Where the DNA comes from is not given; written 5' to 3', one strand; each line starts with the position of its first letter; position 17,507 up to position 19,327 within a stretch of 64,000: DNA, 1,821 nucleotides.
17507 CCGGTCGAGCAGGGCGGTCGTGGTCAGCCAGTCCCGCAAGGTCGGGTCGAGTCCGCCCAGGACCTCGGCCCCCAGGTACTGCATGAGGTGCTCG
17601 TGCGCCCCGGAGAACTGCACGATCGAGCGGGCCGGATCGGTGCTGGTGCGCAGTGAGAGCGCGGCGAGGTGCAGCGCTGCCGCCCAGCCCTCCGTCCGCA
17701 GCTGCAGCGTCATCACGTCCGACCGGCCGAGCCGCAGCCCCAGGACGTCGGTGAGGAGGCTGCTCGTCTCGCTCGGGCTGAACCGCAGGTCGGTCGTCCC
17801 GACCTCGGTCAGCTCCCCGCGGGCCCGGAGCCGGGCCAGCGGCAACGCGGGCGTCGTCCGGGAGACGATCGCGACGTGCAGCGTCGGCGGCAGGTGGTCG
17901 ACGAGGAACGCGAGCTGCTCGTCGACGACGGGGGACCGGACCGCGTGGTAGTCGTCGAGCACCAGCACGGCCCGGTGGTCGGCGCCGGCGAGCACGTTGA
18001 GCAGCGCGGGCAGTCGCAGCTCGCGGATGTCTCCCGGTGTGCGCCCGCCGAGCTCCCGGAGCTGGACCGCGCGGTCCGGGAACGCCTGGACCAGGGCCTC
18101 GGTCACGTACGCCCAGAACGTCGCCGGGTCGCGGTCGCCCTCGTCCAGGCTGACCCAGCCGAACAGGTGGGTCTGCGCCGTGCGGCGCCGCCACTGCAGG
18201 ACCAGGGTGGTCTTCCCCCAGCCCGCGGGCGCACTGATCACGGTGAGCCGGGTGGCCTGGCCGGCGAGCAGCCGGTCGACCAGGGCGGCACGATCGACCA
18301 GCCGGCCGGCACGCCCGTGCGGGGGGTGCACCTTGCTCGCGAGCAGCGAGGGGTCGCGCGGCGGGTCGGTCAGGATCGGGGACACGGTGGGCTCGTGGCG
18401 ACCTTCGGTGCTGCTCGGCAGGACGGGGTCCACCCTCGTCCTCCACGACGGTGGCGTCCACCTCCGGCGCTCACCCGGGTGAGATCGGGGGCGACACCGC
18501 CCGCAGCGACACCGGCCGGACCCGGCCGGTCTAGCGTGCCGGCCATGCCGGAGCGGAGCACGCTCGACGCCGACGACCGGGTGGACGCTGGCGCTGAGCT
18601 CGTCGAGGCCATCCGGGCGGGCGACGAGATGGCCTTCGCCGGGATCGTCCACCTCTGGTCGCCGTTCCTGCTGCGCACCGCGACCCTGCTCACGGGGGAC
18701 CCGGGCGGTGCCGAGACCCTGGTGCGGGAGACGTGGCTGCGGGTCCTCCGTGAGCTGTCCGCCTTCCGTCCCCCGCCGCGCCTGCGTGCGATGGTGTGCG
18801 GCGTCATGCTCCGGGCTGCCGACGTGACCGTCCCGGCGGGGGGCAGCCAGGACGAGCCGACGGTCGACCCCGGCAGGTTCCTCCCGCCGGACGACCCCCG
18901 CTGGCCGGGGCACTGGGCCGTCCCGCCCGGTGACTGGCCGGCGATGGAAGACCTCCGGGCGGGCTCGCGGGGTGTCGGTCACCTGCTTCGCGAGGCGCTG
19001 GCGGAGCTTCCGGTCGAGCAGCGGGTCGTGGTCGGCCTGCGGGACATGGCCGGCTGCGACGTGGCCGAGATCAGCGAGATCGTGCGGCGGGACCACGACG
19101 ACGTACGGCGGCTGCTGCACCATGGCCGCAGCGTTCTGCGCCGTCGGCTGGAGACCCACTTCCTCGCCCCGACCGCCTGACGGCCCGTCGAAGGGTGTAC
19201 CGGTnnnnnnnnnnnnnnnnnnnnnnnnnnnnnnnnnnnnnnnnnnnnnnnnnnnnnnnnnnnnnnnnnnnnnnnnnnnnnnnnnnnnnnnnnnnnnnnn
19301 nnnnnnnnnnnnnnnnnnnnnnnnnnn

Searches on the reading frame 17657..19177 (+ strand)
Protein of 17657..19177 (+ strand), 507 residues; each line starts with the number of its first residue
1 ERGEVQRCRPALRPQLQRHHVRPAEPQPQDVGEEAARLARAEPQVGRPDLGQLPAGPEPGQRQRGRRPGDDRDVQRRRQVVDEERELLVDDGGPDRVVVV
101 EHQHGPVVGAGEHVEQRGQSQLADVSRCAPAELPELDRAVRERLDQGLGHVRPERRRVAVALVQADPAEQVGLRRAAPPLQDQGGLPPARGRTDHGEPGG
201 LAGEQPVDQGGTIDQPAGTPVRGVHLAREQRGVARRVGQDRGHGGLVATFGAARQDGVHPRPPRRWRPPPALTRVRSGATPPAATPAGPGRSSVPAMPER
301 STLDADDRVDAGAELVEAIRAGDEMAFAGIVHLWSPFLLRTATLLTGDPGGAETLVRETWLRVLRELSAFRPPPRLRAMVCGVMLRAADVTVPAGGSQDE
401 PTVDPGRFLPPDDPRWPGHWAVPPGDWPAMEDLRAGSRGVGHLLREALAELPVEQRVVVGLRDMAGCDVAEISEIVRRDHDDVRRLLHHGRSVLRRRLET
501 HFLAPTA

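Call 52: search_protein_families(library=pfam, proteins=[window:17657-19177:+], max_evalue=0.001)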
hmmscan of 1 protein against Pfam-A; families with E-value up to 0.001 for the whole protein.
window:17657-19177:+ (507 aa): 1 family
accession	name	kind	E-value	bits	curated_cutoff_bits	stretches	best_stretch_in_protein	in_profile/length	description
PF08281.18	Sigma70_r4_2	-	1.6e-06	28.1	25.7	1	443-491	3-51/54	Sigma-70, region 4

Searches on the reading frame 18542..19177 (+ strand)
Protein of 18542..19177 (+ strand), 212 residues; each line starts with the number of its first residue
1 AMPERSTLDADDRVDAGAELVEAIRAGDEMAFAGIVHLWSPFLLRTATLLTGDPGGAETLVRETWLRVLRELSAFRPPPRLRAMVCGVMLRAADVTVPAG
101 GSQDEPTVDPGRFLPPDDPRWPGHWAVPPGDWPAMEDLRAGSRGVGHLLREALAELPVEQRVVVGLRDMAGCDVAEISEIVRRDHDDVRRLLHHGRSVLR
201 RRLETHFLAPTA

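Call 85: search_protein_representatives(protein=window:18542-19177:+)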
Query: 212 residues. Proteins with E-value up to 0.001 (for the whole library): 4394; up to 1e-10: 537; up to 1e-30: 3. The best 150 are listed.
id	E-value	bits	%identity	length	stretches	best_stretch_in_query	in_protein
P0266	9.0e-74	264.3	66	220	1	12-207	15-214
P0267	8.3e-35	136.9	65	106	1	108-209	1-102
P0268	2.5e-34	135.3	46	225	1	3-210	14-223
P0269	7.4e-27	110.9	42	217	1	17-206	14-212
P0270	1.1e-26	110.3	38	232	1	18-210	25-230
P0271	1.2e-26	110.2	40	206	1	17-205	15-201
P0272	1.7e-26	109.8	41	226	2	92-209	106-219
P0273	1.7e-26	109.7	42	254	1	8-209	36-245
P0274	1.8e-26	109.6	41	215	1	21-211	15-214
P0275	3.3e-26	108.8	40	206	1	20-207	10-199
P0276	4.2e-26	108.4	41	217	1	19-204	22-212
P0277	5.6e-26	108.0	40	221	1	19-207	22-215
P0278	1.3e-25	106.8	38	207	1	18-207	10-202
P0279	1.3e-25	106.8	39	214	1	17-207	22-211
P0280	3.1e-25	105.6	42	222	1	19-208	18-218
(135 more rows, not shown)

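Call 87: find_related_loci(query=A5, collection=metagenome_contigs, flank=3000)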
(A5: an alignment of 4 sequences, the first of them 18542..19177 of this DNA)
Query A5 (212 aa) in metagenome_contigs; peptide patterns used: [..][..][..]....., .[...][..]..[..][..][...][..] (x = any residue, [..] = any of these).
600 stretches matched a pattern (row limit reached: there are more); 359 encode a relative of the query (tblastn E <= 1e-3); the best 80 are kept; 80 distinct loci.
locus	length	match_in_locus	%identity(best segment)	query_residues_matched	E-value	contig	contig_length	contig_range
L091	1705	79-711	53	5-207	8e-62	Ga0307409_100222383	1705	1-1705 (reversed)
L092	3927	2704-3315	51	10-208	2e-46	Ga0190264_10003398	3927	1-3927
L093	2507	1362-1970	41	18-212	3e-40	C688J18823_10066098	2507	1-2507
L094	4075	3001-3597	42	18-207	2e-38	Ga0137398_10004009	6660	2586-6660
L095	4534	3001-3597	41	18-207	2e-37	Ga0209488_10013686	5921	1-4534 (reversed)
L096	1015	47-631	39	21-207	2e-39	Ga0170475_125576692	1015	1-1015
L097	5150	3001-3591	39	20-207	3e-37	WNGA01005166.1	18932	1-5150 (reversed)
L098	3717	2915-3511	40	18-207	4e-37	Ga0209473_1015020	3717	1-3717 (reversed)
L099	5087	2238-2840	38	16-207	2e-36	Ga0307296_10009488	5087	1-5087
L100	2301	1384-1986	38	16-207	9e-37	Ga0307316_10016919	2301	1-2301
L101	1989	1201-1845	38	2-207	1e-36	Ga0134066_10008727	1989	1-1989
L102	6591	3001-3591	39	20-207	2e-36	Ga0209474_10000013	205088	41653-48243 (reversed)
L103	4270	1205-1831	40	15-211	4e-36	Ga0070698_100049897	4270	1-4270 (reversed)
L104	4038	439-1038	39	20-207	7e-36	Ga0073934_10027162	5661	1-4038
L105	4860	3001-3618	39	2-204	6e-36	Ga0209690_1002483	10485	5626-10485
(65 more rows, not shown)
